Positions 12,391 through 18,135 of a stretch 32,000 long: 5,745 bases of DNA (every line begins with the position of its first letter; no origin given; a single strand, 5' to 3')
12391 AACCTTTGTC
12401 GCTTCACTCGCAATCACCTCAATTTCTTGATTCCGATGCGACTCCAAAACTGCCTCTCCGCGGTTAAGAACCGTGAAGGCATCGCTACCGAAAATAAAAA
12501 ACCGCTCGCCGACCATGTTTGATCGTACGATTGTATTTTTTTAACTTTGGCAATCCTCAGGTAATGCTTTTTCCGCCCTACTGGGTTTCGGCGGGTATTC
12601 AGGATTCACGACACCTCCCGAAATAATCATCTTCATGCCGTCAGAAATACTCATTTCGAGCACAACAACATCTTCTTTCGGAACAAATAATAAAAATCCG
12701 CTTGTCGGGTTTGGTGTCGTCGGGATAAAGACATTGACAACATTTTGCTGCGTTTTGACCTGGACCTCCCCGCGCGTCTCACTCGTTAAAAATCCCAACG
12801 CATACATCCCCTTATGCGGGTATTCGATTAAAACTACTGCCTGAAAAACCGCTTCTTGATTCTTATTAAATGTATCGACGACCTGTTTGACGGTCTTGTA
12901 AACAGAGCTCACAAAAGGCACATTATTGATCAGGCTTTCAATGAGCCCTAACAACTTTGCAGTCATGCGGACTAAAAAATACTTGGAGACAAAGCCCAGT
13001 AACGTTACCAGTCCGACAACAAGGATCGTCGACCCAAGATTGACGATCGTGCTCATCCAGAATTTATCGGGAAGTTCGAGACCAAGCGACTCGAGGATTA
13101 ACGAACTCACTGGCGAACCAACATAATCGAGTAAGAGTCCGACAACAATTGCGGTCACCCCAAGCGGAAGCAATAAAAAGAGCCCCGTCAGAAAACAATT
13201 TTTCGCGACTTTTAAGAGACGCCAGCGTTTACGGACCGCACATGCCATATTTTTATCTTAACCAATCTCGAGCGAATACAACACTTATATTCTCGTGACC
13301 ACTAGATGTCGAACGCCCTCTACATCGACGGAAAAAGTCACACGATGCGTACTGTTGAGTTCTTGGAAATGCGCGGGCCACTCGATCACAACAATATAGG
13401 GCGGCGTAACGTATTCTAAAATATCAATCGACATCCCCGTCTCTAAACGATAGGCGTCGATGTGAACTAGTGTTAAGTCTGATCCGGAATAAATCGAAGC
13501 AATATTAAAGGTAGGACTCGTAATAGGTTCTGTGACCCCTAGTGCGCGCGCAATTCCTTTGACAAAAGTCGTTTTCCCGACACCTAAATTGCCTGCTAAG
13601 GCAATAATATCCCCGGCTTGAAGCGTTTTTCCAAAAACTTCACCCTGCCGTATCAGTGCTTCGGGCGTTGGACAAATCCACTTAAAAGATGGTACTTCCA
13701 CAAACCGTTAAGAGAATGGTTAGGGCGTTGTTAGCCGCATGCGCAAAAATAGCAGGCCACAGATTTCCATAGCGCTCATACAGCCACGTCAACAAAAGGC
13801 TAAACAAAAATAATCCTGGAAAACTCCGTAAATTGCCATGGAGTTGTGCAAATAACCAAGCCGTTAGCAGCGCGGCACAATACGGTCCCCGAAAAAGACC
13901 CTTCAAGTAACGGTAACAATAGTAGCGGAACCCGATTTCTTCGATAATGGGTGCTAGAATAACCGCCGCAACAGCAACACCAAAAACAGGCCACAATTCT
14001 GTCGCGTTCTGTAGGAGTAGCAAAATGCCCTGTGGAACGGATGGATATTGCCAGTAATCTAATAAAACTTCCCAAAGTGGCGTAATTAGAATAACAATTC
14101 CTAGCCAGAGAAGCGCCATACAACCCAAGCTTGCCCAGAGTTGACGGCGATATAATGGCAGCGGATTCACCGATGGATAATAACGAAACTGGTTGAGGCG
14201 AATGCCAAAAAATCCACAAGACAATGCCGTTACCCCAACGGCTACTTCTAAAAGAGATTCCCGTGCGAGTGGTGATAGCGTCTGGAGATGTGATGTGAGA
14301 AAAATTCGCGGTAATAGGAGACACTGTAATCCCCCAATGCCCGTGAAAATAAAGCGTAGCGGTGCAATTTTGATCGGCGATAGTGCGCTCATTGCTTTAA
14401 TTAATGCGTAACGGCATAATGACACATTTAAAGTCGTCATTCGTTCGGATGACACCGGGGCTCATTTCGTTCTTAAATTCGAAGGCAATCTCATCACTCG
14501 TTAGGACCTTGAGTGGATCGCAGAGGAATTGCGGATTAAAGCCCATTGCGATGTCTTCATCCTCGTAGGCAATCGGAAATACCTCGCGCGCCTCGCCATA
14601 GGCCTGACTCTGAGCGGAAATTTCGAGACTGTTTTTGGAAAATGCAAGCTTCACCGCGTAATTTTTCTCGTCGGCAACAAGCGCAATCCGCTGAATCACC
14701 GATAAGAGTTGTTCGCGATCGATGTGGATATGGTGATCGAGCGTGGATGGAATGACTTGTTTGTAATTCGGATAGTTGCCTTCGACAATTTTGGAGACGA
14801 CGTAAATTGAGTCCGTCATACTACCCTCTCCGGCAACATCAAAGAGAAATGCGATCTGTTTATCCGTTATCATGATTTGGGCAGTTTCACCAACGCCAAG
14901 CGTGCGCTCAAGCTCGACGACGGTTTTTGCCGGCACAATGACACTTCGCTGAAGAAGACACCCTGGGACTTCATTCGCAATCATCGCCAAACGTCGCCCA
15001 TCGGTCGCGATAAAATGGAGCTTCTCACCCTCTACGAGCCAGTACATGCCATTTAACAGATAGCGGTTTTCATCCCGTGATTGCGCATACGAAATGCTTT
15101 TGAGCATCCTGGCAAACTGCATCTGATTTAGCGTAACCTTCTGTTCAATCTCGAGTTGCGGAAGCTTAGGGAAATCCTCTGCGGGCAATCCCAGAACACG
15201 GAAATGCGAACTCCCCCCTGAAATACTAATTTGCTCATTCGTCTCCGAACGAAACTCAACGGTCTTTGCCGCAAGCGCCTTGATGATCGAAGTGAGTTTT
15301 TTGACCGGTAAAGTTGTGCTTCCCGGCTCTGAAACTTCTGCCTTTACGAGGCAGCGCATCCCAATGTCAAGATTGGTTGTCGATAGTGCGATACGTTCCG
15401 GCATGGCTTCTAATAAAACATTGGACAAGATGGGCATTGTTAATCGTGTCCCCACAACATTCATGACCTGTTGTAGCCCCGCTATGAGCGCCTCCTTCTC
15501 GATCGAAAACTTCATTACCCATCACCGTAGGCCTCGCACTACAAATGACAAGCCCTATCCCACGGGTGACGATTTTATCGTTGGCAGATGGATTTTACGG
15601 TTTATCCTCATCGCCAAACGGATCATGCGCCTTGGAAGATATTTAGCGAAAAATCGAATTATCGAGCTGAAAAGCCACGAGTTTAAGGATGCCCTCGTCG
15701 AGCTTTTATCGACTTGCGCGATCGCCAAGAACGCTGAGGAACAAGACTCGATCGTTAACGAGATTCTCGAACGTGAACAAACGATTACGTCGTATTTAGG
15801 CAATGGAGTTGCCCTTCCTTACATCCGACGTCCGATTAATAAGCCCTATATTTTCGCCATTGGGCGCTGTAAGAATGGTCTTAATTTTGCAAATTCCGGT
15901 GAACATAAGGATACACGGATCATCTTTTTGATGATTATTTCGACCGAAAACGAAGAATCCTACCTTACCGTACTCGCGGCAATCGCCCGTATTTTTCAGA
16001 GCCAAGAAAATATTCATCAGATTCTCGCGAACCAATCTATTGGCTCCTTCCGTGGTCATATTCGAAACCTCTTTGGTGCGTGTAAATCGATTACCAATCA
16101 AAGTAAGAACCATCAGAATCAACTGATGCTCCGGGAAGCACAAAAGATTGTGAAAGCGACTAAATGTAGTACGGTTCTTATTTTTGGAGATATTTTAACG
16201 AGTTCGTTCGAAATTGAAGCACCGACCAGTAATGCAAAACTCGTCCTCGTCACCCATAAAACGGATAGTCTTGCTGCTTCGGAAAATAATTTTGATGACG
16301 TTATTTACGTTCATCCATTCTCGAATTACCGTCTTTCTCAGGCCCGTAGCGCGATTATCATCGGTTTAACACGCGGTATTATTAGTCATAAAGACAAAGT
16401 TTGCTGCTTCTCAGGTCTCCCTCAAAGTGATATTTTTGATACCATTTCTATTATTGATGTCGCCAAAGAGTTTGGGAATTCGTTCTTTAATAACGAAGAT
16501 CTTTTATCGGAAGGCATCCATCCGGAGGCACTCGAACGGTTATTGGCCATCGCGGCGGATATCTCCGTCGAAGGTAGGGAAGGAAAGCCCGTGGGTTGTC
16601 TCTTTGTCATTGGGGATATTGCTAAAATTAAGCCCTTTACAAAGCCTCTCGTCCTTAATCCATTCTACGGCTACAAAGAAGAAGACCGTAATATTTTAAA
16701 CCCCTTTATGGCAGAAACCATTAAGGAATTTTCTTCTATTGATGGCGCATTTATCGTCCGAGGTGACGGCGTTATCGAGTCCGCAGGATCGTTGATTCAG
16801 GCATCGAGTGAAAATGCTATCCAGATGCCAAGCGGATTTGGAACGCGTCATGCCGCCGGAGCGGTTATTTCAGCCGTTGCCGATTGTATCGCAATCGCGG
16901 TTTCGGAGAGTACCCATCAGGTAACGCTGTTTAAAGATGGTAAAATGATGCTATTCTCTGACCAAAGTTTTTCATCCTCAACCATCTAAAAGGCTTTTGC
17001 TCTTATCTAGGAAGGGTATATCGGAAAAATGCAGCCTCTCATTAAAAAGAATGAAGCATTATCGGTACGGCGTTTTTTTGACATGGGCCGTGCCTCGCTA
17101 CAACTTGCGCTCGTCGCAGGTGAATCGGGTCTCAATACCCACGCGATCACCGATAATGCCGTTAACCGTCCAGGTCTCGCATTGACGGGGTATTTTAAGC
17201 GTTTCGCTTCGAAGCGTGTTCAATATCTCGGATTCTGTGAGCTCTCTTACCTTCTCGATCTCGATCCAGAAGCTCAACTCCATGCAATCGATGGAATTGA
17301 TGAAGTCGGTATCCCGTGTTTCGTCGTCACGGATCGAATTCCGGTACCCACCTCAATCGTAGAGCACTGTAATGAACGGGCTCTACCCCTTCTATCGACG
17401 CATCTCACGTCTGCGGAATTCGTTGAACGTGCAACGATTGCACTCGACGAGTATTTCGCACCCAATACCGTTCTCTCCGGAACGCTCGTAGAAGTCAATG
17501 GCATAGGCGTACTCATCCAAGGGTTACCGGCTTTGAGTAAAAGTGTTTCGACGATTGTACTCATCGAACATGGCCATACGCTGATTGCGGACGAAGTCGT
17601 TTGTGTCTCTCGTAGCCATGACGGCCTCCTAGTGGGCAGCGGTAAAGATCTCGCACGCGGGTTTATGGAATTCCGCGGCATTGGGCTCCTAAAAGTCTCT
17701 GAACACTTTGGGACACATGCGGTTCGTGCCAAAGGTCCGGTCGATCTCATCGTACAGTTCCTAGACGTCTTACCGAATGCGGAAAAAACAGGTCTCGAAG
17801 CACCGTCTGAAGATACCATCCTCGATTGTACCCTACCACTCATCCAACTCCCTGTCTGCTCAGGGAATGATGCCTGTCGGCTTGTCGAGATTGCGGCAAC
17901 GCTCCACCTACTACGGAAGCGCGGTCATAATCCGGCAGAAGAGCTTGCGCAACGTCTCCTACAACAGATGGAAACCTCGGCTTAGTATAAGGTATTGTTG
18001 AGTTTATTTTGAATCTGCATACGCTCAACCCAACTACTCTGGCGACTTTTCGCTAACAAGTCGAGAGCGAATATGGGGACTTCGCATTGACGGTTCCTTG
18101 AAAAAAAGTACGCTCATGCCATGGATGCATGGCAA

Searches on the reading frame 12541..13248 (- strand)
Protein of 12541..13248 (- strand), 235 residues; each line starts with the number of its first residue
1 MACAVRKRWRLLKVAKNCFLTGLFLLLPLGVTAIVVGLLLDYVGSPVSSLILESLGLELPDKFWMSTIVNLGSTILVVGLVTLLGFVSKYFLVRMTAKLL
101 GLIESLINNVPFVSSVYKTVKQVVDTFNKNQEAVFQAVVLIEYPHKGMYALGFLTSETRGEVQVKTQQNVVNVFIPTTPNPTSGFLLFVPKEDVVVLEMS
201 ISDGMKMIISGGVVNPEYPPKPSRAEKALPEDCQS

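Call 93: search_protein_families(library=pfam, proteins=[window:12541-13248:-], max_evalue=0.00001)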
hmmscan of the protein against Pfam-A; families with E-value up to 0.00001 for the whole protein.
window:12541-13248:- (235 aa): 1 family
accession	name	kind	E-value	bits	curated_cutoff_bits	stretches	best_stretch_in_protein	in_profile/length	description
PF04367.18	DUF502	-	6.3e-32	110.1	23.8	1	75-183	1-107/107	Protein of unknown function (DUF502)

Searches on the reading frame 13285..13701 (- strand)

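Call 93: search_protein_families(library=pfam, proteins=[window:13285-13701:-], max_evalue=0.00001)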
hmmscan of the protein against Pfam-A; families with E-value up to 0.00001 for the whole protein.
window:13285-13701:- (138 aa): 1 family
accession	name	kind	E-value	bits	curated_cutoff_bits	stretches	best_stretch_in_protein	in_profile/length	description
PF02367.23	TsaE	-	2e-30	105.8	26.6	1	12-126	3-119/128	Threonylcarbamoyl adenosine biosynthesis protein TsaE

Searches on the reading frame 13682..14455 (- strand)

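Call 93: search_protein_families(library=pfam, proteins=[window:13682-14455:-], max_evalue=0.00001)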
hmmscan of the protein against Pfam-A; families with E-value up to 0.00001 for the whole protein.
window:13682-14455:- (257 aa): 1 family
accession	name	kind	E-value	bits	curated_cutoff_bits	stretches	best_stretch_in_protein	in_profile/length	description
PF02517.21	Rce1-like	-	4.2e-21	75.5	22.4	1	158-245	5-93/93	Type II CAAX prenyl endopeptidase Rce1-like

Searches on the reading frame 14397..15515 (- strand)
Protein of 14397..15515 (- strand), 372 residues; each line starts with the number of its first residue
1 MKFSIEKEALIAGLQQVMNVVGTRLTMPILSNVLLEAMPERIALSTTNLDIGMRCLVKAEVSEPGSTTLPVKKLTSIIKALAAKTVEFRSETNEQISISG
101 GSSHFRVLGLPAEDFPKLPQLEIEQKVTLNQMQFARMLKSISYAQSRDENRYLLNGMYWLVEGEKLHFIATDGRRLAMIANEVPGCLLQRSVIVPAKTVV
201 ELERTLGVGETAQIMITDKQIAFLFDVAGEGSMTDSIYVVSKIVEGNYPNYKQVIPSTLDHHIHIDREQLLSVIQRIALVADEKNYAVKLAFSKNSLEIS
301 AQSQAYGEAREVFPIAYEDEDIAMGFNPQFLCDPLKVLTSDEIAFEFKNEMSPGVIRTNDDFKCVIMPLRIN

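Call 93: search_protein_families(library=pfam, proteins=[window:14397-15515:-], max_evalue=0.00001)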
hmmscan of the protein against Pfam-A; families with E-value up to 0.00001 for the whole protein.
window:14397-15515:- (372 aa): 3 families
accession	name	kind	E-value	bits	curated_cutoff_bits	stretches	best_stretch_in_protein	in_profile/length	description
PF00712.24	DNA_pol3_beta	-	6.8e-35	120.3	24.4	1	1-119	1-120/120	DNA polymerase III beta subunit, N-terminal domain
PF02768.20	DNA_pol3_beta_3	-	9.6e-29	100.1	27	1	252-370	1-121/121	DNA polymerase III beta subunit, C-terminal domain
PF02767.21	DNA_pol3_beta_2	-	1.8e-24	86.7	27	1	128-250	1-116/116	DNA polymerase III beta subunit, central domain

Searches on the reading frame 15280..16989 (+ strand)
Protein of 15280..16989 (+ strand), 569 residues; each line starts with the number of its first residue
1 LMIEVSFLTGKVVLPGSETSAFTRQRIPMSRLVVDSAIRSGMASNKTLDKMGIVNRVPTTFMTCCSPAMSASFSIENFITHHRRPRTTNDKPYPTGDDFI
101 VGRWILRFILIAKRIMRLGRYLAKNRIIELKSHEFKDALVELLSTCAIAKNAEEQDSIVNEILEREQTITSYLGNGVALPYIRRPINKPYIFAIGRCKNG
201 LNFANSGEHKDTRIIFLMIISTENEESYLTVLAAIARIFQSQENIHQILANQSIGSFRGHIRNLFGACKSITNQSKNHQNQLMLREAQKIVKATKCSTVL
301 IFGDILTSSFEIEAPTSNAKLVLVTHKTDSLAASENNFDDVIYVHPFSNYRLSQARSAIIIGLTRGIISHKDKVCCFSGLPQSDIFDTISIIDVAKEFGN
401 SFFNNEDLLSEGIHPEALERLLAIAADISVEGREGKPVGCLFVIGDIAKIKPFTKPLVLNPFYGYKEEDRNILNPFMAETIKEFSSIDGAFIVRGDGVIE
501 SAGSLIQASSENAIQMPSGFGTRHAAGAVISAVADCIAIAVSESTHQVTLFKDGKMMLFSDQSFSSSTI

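Call 93: search_protein_families(library=pfam, proteins=[window:15280-16989:+], max_evalue=0.00001)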
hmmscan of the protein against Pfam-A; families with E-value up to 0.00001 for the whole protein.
window:15280-16989:+ (569 aa): 3 families
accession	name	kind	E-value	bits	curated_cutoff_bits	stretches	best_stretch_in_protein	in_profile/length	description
PF02457.21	DAC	-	5.1e-21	74.9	27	1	429-556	3-119/119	DisA bacterial checkpoint controller nucleotide-binding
PF00359.27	PTS_EIIA_2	-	3.8e-18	66.3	27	1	123-253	4-133/144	Phosphoenolpyruvate-dependent sugar phosphotransferase system, EIIA 2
PF21755.2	DacZ_P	-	3e-10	40.3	27.4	1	279-397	3-120/125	Probable sensor domain DacZ_P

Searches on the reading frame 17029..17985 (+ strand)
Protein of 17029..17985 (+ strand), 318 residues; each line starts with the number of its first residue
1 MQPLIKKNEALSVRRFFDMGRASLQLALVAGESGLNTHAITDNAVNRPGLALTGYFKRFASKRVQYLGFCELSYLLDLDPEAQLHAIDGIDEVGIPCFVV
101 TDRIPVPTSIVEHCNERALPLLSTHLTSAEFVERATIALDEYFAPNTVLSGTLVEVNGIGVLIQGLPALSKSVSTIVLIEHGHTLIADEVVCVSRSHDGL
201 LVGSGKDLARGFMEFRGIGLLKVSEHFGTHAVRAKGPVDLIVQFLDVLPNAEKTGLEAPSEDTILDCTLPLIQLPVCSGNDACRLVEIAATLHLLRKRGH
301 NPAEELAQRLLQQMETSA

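Call 93: search_protein_families(library=pfam, proteins=[window:17029-17985:+], max_evalue=0.00001)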
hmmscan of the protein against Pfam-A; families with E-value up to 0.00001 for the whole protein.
window:17029-17985:+ (318 aa): 2 families
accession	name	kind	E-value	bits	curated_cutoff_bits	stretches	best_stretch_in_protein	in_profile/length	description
PF07475.17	Hpr_kinase_C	-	1e-37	129.8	33.3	1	142-309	2-170/171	HPr Serine kinase C-terminal domain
PF02603.21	Hpr_kinase_N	-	6.6e-29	100.9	24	1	24-137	10-123/125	HPr Serine kinase N terminus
